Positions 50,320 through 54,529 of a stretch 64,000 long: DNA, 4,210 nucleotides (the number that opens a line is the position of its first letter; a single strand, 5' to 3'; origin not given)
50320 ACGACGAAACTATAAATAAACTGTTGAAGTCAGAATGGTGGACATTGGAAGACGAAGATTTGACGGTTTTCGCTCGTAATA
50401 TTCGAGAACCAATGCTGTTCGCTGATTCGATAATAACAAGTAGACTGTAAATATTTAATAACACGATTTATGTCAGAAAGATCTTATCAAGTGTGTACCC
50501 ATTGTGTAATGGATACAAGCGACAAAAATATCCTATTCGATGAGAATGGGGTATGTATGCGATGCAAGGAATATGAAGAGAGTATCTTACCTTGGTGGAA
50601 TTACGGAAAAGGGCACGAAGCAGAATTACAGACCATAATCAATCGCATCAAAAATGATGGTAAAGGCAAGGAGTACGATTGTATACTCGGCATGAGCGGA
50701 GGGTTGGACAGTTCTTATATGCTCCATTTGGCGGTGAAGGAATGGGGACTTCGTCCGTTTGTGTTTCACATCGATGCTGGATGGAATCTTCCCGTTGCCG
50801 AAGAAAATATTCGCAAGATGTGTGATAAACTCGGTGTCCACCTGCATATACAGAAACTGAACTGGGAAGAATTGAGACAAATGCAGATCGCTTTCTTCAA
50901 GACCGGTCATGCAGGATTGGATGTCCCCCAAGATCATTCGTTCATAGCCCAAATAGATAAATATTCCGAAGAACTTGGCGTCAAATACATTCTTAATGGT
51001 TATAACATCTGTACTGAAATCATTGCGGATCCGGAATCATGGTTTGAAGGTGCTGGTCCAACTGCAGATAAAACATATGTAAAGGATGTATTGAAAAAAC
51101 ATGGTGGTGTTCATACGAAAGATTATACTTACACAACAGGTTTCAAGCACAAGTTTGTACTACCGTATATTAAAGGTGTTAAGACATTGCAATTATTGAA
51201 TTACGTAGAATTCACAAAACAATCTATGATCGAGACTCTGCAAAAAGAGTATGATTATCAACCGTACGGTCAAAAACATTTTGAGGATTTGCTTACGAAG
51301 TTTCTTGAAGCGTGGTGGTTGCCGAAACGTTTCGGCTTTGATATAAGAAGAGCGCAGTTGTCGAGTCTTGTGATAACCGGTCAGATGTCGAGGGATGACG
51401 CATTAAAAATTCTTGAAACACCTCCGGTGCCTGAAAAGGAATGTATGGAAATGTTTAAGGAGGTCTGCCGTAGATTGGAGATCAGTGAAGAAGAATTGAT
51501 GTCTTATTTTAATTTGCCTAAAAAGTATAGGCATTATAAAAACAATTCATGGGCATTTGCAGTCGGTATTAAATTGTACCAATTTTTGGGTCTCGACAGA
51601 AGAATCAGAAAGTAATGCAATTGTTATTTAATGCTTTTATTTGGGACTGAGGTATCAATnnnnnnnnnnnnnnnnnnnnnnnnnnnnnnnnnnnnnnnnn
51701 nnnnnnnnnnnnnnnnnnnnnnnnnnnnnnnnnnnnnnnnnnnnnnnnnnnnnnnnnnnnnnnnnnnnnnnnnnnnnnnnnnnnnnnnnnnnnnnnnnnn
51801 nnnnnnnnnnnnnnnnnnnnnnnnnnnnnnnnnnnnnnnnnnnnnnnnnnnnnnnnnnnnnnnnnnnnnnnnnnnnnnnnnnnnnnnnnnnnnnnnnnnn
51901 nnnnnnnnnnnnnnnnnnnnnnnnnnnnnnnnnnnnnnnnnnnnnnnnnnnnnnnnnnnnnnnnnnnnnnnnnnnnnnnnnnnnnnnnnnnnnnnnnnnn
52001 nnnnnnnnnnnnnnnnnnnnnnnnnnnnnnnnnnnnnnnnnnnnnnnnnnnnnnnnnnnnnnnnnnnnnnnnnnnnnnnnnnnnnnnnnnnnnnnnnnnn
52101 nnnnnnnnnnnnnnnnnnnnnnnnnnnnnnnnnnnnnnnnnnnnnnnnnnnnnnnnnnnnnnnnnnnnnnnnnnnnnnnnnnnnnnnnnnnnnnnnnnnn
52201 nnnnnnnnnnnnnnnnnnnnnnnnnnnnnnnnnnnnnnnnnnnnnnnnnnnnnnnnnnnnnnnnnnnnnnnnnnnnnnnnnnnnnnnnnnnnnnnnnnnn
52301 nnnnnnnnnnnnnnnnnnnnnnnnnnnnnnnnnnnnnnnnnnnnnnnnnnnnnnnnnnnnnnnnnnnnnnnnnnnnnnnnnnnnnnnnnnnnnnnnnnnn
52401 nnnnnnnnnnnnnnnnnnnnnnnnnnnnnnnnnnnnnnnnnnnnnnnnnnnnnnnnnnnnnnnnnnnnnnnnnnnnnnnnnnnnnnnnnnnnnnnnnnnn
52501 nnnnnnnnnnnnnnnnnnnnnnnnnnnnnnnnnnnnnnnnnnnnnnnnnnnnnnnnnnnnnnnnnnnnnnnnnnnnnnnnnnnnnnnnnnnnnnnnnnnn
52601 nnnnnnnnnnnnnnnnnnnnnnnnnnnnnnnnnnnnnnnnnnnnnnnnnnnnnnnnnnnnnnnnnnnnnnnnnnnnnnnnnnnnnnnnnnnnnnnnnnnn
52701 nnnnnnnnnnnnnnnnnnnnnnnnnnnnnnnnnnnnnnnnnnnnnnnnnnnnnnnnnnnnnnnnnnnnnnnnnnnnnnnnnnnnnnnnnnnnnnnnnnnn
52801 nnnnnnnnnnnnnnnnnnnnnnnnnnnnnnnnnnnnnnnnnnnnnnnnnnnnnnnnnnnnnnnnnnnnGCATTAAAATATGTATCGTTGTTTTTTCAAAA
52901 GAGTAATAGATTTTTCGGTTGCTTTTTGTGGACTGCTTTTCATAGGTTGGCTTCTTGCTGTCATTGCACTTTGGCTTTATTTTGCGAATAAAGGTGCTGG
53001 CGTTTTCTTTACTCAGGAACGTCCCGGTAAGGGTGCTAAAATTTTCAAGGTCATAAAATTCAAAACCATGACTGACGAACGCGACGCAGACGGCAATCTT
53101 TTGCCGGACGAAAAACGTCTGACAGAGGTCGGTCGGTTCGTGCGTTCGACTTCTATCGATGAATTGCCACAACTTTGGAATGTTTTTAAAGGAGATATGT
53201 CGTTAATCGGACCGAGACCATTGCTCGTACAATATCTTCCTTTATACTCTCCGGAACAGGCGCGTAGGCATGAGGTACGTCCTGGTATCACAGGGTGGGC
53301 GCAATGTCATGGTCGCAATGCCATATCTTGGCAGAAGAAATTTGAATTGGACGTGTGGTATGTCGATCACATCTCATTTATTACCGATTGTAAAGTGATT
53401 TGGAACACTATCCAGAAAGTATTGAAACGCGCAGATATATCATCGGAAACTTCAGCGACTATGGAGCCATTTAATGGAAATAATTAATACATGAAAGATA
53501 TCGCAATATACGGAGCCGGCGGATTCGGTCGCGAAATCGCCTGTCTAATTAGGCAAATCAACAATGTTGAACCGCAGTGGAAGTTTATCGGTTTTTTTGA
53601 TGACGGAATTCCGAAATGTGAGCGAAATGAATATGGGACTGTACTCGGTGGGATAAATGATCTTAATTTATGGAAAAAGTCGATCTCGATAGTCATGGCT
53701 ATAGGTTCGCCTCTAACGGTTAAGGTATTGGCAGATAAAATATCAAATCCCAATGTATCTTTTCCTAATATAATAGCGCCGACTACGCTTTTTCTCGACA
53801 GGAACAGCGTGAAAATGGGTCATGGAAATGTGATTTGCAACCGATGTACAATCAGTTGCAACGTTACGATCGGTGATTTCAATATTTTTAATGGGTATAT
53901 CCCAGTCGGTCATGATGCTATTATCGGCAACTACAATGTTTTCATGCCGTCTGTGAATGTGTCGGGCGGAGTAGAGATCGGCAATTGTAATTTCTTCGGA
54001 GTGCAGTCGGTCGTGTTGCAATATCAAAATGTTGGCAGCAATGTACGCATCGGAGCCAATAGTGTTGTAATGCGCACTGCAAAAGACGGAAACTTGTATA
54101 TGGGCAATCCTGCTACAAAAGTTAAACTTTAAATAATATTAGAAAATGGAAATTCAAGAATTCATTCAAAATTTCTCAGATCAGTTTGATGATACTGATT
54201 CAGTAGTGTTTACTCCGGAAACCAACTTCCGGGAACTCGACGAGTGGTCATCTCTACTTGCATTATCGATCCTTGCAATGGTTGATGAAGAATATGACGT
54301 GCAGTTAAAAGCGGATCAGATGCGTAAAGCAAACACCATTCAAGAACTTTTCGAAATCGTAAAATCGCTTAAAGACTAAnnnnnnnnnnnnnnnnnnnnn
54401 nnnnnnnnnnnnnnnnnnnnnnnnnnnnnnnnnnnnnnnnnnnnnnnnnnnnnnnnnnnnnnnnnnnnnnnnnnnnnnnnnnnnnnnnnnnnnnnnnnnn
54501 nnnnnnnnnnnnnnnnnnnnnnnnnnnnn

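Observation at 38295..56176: Six G homopolymers of 8 to 11 nt concentrated in an 18 kb polysaccharide locus that is otherwise about 35-40% GC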

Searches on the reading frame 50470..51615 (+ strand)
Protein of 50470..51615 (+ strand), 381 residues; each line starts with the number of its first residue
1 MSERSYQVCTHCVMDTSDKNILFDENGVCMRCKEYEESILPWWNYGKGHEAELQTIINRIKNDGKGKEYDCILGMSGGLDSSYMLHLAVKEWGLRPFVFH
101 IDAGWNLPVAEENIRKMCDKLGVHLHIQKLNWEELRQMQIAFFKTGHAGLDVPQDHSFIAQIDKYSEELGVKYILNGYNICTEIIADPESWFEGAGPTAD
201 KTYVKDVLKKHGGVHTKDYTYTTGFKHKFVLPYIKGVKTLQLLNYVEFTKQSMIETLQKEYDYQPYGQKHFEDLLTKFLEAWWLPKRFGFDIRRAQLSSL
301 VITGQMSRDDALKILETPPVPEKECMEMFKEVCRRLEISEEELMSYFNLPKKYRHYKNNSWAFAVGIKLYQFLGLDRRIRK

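Call 6: search_protein_families(library=pfam, proteins=[window:50470-51615:+])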
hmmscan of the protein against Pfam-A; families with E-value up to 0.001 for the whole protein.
window:50470-51615:+ (381 aa): 2 families
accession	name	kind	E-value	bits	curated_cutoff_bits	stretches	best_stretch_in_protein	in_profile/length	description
PF01507.26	PAPS_reduct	-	4.1e-06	27.4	22.5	1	72-135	3-65/175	Phosphoadenosine phosphosulfate reductase domain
PF01171.26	ATP_bind_3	-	2.3e-05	24.6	27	1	71-139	2-75/182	PP-loop family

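Call 14: find_encoding_contigs(protein=window:50470-51615:+, flank=10000, max_places=10)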
Protein window:50470-51615:+ (381 aa): 23 contigs read that carry it; 10 places shown.
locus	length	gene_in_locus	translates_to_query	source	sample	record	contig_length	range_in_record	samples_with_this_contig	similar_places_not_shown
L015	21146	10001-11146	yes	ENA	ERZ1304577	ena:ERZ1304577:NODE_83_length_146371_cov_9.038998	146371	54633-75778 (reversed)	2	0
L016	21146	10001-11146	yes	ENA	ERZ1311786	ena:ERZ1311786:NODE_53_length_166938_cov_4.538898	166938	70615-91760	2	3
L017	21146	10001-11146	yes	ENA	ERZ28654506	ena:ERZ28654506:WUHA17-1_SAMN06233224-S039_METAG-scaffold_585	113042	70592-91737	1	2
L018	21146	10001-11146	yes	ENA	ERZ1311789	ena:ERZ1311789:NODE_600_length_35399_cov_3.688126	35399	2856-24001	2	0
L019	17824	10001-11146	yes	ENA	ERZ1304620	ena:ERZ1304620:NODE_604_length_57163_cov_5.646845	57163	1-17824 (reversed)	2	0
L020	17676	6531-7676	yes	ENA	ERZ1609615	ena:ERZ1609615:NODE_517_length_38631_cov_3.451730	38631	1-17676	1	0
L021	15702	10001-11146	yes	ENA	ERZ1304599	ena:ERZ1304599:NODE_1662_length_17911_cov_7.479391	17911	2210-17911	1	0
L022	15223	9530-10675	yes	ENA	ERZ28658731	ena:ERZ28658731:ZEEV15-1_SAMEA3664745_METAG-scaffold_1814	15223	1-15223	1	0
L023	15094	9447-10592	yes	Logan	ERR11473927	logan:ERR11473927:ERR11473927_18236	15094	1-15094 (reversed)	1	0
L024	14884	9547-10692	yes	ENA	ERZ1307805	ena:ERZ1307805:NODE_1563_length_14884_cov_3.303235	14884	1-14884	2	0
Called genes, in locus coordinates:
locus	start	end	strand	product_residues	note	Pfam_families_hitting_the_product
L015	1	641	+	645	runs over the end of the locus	PF00106:adh_short (weak), PF01073:3Beta_HSD, PF01370:Epimerase, PF02719:Polysacc_synt_2, PF04321:RmlD_sub_bind, PF16363:GDP_Man_Dehyd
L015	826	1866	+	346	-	PF00535:Glycos_transf_2, PF10111:Glyco_tranf_2_2, PF13641:Glyco_tranf_2_3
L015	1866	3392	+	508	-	PF01943:Polysacc_synt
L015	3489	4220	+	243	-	PF01128:IspD, PF12804:NTP_transf_3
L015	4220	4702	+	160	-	PF01757:Acyl_transf_3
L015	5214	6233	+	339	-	PF01073:3Beta_HSD, PF01370:Epimerase, PF02719:Polysacc_synt_2 (faint), PF13460:NAD_binding_10, PF16363:GDP_Man_Dehyd, PF07993:NAD_binding_4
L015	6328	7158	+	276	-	PF04991:LicD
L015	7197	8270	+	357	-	PF04932:Wzy_C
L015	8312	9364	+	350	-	-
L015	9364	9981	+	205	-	PF25084:LbH_EIF2B (faint), PF00132:Hexapep (weak), PF14602:Hexapep_2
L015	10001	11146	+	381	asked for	PF01171:ATP_bind_3 (faint), PF01507:PAPS_reduct (weak)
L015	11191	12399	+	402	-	PF13439:Glyco_transf_4 (weak), PF00534:Glycos_transf_1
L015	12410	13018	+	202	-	PF02397:Bac_transf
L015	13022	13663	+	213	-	PF17836:PglD_N, PF00132:Hexapep (faint)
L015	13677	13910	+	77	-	-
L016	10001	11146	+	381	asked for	PF01171:ATP_bind_3 (faint), PF01507:PAPS_reduct (weak)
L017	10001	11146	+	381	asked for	PF01171:ATP_bind_3 (faint), PF01507:PAPS_reduct (weak)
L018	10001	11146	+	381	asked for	PF01171:ATP_bind_3 (faint), PF01507:PAPS_reduct (weak)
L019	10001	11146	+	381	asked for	PF01171:ATP_bind_3 (faint), PF01507:PAPS_reduct (weak)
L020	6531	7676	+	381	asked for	PF01171:ATP_bind_3 (faint), PF01507:PAPS_reduct (weak)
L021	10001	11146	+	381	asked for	PF01171:ATP_bind_3 (faint), PF01507:PAPS_reduct (weak)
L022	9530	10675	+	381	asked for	PF01171:ATP_bind_3 (faint), PF01507:PAPS_reduct (weak)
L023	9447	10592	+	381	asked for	PF01171:ATP_bind_3 (faint), PF01507:PAPS_reduct (weak)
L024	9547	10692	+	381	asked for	PF01171:ATP_bind_3 (faint), PF01507:PAPS_reduct (weak)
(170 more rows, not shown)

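Call 57: search_protein_families(library=ncbifam, proteins=[window:50470-51615:+], max_evalue=0.00001)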
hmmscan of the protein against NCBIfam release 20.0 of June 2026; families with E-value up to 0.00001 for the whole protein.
window:50470-51615:+ (381 aa): 1 family
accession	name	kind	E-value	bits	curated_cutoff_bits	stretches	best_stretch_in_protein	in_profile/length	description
TIGR03573.1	WbuX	subfamily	7.2e-77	259.1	203.2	1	7-347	2-343/344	N-acetyl sugar amidotransferase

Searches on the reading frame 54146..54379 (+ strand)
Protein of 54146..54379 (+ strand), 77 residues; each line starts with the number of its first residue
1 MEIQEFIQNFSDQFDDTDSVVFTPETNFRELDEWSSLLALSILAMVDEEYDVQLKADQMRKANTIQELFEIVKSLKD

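Call 6: search_protein_families(library=pfam, proteins=[window:54146-54379:+])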
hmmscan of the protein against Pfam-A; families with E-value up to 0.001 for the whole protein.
window:54146-54379:+ (77 aa): 1 family
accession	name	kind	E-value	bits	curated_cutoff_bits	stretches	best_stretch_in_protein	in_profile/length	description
PF00550.31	PP-binding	-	4.2e-05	24.2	20.8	1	21-68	17-63/67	Phosphopantetheine attachment site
